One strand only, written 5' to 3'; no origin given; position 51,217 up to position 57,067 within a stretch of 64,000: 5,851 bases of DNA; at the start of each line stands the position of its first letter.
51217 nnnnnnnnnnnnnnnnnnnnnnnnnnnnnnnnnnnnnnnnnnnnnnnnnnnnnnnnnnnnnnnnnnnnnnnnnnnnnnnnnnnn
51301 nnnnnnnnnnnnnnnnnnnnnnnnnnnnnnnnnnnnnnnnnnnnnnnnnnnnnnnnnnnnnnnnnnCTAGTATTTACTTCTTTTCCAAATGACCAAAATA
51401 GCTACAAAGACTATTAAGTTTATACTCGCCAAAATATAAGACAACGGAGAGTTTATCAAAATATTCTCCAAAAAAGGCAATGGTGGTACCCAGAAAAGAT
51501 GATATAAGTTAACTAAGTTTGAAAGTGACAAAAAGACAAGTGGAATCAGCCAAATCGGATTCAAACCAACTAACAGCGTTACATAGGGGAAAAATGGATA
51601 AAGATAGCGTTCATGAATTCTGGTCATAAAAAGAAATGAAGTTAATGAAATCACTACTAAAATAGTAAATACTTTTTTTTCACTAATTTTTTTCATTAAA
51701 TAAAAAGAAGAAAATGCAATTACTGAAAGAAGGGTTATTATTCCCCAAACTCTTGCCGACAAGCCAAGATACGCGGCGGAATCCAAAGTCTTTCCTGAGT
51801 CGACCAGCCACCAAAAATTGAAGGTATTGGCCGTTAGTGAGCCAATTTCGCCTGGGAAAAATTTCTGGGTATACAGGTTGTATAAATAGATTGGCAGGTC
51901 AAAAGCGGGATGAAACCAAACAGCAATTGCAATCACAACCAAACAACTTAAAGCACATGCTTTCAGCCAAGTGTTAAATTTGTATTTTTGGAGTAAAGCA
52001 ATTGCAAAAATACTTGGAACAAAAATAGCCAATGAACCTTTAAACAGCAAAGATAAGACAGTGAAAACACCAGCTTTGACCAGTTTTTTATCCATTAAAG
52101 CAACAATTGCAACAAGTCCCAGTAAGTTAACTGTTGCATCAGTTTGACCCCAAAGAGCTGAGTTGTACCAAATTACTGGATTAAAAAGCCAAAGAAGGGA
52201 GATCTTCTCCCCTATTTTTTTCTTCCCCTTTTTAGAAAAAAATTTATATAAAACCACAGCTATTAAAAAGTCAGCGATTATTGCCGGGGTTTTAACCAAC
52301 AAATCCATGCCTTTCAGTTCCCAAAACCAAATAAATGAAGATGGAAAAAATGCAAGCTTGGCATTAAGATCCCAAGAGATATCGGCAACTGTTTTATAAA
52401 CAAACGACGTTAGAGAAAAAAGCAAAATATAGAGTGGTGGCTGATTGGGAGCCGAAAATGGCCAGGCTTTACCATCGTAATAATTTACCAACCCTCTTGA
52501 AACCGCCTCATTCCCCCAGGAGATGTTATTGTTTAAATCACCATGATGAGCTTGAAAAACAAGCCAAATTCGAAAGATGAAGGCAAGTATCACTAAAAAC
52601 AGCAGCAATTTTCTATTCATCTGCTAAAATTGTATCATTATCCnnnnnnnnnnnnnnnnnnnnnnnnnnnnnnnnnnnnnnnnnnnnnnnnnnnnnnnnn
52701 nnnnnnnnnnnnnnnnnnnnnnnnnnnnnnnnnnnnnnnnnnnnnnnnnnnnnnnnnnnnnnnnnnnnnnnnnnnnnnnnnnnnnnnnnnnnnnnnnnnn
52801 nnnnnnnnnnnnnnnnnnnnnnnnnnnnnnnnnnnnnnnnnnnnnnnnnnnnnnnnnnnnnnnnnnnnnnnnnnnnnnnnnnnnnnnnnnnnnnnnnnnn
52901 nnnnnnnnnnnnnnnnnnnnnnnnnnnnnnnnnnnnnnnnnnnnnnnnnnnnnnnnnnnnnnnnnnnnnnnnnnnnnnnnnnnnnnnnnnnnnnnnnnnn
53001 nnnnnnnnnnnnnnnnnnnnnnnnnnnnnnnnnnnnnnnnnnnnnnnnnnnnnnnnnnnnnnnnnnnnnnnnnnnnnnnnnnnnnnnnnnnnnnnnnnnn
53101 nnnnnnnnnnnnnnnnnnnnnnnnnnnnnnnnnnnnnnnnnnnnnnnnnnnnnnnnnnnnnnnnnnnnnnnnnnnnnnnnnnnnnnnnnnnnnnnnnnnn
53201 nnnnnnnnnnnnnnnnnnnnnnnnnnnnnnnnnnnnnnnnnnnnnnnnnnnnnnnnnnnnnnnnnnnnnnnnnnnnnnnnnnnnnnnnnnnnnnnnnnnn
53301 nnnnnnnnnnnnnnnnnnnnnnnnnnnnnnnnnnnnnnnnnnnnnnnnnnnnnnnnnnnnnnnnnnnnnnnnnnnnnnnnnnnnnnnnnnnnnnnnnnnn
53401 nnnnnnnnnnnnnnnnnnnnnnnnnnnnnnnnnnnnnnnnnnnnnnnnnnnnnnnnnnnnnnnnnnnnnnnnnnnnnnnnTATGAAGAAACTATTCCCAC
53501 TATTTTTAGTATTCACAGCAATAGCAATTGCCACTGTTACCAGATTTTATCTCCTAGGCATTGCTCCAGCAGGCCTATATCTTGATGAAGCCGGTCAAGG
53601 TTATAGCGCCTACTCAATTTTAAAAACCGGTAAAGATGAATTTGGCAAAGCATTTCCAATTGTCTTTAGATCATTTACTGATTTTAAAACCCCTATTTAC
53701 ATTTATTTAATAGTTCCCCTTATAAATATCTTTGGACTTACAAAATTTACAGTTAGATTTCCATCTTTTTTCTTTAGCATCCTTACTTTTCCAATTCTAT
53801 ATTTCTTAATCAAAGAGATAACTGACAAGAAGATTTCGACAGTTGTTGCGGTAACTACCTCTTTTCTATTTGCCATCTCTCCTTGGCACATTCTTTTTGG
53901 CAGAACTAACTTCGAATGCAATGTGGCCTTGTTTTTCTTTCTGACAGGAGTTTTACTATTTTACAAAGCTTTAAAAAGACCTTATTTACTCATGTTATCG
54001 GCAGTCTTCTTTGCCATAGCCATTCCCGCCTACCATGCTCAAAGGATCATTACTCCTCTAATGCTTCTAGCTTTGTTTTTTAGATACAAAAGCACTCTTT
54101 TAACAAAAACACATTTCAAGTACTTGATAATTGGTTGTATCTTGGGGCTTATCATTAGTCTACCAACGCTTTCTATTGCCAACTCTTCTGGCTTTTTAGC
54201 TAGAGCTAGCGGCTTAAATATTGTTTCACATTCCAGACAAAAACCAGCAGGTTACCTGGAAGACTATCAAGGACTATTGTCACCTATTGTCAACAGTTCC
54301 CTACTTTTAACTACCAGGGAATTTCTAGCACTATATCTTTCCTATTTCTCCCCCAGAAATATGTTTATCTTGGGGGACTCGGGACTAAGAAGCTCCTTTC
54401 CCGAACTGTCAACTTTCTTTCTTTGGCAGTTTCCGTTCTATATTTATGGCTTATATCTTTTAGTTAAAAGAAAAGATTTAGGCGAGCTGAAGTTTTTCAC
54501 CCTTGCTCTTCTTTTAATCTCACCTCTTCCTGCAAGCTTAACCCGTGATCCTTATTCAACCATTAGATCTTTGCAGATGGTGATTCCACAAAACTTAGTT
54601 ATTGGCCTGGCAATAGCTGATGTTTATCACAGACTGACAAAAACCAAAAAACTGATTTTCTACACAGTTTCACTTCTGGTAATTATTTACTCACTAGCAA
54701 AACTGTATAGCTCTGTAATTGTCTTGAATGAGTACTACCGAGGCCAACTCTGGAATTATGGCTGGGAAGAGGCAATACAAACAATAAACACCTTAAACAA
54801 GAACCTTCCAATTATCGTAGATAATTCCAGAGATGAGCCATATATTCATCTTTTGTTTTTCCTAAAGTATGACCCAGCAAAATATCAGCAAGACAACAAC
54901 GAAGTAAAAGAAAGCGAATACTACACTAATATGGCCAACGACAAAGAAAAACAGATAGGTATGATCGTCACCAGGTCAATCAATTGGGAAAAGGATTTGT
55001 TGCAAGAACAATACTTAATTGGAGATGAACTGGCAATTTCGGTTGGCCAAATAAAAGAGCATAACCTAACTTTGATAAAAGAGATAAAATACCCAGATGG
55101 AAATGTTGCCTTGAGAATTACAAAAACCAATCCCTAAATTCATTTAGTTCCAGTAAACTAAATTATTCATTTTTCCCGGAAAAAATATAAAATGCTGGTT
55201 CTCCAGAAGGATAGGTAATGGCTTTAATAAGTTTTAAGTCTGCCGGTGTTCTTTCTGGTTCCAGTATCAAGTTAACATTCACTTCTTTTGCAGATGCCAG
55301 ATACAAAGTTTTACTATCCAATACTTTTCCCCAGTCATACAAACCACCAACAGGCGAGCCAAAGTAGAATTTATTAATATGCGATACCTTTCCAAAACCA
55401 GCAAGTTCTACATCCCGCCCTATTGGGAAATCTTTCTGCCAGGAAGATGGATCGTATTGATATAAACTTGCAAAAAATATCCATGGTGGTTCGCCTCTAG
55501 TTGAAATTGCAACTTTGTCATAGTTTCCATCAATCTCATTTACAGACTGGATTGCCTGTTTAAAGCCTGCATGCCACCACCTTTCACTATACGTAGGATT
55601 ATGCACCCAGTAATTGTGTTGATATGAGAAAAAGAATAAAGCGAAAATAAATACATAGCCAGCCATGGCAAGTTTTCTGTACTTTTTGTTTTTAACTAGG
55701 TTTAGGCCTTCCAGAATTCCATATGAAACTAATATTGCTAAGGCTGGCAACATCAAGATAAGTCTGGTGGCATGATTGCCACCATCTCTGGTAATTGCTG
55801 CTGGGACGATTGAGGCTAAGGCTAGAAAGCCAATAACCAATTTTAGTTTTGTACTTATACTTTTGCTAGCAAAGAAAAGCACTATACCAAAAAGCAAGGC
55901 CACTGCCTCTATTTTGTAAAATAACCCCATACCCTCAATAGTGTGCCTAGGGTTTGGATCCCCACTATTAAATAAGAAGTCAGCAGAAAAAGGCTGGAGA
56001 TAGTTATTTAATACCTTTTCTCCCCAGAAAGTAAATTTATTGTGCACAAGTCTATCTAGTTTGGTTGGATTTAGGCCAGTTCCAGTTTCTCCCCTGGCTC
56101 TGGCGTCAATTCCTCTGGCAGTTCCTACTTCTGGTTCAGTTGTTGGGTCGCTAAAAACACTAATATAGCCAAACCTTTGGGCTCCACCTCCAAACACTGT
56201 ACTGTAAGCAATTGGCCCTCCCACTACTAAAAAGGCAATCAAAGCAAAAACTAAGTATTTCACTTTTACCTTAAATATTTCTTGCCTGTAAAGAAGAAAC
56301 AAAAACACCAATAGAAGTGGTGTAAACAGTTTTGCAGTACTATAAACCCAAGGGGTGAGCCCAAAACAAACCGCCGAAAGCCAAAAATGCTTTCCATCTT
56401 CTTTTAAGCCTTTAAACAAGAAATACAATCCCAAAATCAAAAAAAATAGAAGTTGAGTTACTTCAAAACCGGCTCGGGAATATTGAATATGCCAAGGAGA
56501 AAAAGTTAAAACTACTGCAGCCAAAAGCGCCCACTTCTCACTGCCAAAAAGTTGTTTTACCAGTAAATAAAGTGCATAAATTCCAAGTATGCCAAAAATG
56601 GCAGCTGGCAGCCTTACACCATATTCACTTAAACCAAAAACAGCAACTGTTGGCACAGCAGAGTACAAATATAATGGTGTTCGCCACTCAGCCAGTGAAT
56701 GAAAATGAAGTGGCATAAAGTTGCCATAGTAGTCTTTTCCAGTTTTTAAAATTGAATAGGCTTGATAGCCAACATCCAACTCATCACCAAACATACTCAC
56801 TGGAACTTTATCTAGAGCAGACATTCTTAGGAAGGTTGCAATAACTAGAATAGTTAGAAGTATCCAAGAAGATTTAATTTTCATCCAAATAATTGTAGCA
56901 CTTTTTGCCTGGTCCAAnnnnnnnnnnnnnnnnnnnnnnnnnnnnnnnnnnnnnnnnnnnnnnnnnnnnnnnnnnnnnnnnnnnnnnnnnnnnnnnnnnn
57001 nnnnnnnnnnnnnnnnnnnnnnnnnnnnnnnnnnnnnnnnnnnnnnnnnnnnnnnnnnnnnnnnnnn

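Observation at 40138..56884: Seven-fold expansion of PMT/ArnT-like GT-C glycosyltransferases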

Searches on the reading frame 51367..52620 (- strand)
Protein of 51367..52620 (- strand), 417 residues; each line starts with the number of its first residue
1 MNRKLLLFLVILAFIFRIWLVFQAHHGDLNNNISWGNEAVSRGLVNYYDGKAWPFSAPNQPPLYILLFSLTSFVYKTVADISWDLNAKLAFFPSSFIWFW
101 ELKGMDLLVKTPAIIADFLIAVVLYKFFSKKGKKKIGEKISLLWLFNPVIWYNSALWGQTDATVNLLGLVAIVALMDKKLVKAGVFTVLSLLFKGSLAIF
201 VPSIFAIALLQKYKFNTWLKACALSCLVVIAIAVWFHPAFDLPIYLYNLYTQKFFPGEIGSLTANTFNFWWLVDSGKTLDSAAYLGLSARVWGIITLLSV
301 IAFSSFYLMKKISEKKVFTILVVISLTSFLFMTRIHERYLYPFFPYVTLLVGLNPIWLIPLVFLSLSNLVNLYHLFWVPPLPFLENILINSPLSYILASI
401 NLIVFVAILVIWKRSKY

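Call 4: search_protein_families(library=pfam, proteins=[window:51367-52620:-], max_evalue=0.01)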
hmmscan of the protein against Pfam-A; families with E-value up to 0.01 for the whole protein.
window:51367-52620:- (417 aa): 0 families

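Call 5: search_protein_families(library=ncbifam, proteins=[window:51367-52620:-], max_evalue=0.01)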
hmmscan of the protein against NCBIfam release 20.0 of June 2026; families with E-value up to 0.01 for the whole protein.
window:51367-52620:- (417 aa): 0 families

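Call 66: find_homologous_proteins(query=window:51367-52620:-, max_evalue=0.00001)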
Query window:51367-52620:- (417 aa): 427 proteins with E <= 0.00001 among 8000 candidates; the best 120 are listed.
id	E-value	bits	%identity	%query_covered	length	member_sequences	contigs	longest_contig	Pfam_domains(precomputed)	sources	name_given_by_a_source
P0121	3.5e-268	908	100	100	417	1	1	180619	-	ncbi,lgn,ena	-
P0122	1.2e-266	903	99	100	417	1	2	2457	-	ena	-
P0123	3.1e-266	901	99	100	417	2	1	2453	-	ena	-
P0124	4.9e-162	558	61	97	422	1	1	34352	-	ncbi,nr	ncbi:hypothetical protein KW795_00090 [Candidatus Microgenomates bacterium]|nr:hypothetical protein 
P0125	2.7e-144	500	57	99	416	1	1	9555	-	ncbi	-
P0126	6.9e-144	498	57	99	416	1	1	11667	-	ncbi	-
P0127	1.7e-142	494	56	98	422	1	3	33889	-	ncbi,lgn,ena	ncbi:MAG: hypothetical protein AAB546_02780 [Patescibacteria group bacterium]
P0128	7.8e-142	491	56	99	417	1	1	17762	-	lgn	-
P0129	1.7e-140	487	55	99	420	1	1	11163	-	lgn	-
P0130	2.2e-140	487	55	94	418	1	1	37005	-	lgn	-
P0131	2.8e-140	486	55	100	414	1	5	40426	PF03155.22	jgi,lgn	jgi:Gpi18-like mannosyltransferase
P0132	3.3e-140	486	56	94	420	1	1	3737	-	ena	-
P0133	1.4e-139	484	57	92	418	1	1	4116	-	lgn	-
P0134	1.8e-138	480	56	95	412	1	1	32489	-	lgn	-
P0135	7.7e-138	478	55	100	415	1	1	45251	PF03155.22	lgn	-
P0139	1.5e-136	474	57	94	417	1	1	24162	PF13231.13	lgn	-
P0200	9.2e-126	439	51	99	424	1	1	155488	PF03155.22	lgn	-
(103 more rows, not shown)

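Call 73: find_encoding_contigs(protein=window:51367-52620:-, flank=1000, max_places=3)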
Protein window:51367-52620:- (417 aa): no gene with exactly this product is on record in the collection.

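Call 75: list_cluster_members(proteins=[window:51367-52620:-, window:41814-43514:-, window:48438-50084:-, window:53482-55137:+])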
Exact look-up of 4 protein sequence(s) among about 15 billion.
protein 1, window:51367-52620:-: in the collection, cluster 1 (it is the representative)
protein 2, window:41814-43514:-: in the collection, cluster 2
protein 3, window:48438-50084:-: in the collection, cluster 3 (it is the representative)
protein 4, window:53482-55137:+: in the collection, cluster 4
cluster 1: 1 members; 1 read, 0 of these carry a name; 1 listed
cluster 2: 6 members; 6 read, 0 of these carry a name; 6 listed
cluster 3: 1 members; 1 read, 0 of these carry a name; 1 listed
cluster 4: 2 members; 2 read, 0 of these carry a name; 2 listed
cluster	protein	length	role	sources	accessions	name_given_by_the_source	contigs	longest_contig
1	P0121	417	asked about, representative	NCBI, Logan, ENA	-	-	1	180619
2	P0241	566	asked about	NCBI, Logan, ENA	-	-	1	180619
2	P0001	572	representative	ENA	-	-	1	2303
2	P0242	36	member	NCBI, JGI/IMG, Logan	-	-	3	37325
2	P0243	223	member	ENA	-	-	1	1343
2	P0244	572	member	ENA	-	-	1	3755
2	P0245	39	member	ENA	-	-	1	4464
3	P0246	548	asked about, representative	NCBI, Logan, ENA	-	-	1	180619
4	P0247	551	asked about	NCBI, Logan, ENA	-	-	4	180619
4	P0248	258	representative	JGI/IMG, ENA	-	-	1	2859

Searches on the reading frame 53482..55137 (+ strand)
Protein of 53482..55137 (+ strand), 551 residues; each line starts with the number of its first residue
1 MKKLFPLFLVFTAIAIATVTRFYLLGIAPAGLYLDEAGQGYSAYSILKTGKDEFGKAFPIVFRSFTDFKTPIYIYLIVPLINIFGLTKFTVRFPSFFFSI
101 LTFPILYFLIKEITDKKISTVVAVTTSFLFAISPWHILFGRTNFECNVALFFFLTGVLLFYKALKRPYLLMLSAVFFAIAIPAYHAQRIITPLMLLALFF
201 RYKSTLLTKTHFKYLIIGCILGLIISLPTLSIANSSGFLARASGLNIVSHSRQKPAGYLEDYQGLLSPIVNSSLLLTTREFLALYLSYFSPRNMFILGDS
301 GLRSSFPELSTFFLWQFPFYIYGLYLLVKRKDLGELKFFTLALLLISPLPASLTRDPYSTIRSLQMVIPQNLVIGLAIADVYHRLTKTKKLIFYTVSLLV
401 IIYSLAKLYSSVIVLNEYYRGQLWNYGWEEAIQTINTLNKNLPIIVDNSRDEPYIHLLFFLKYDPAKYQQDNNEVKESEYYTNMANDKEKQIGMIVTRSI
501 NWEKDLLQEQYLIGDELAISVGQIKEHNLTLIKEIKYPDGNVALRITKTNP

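Call 4: search_protein_families(library=pfam, proteins=[window:53482-55137:+], max_evalue=0.01)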
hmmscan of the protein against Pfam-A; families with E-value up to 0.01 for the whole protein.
window:53482-55137:+ (551 aa): 1 family
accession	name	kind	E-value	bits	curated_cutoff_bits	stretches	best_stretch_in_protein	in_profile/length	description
PF13231.12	PMT_2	-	3.8e-08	34.1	26.1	1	69-230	2-158/160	Dolichyl-phosphate-mannose-protein mannosyltransferase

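Call 5: search_protein_families(library=ncbifam, proteins=[window:53482-55137:+], max_evalue=0.01)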
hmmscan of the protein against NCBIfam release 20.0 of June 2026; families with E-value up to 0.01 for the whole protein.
window:53482-55137:+ (551 aa): 1 family
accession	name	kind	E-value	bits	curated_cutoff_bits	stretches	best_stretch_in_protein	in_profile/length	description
TIGR03663.1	TIGR03663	subfamily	3.9e-06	26.2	126.25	1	9-201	3-179/435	flippase activity-associated protein Agl23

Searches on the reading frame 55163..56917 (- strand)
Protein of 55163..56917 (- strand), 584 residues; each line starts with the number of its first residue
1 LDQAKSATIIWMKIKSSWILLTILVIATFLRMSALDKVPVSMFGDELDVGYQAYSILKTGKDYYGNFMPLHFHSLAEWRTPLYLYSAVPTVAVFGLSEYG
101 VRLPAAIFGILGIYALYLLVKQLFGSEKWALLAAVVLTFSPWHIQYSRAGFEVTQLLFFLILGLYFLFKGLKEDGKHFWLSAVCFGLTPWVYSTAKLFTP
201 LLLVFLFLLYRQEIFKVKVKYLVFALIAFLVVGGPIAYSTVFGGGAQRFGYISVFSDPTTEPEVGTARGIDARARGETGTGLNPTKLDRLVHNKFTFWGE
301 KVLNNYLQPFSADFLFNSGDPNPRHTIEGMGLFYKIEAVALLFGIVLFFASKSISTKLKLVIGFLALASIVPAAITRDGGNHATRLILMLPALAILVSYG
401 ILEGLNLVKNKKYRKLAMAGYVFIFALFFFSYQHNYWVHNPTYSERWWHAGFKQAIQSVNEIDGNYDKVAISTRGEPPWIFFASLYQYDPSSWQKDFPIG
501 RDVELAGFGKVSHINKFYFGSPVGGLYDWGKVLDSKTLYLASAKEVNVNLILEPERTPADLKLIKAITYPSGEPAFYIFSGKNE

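Call 4: search_protein_families(library=pfam, proteins=[window:55163-56917:-], max_evalue=0.01)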
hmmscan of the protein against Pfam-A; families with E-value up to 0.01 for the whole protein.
window:55163-56917:- (584 aa): 2 families
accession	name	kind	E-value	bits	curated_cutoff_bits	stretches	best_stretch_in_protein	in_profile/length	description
PF13231.12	PMT_2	-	6.7e-16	59.3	26.1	1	80-233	3-155/160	Dolichyl-phosphate-mannose-protein mannosyltransferase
PF02366.24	PMT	-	4.6e-05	23.5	22.7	1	25-231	5-227/245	Dolichyl-phosphate-mannose-protein mannosyltransferase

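Call 5: search_protein_families(library=ncbifam, proteins=[window:55163-56917:-], max_evalue=0.01)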
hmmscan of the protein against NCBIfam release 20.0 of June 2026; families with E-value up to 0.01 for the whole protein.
window:55163-56917:- (584 aa): 2 families
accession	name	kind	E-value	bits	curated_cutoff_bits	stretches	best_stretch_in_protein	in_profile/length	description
TIGR03663.1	TIGR03663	subfamily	1.4e-10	40.8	126.25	1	20-265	4-237/435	flippase activity-associated protein Agl23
NF047440.1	LA3751_2_3_fam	subfamily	6.3e-08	31.9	200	1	87-233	89-234/460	LA_3751/LA_3752 family putative glycosyltransferase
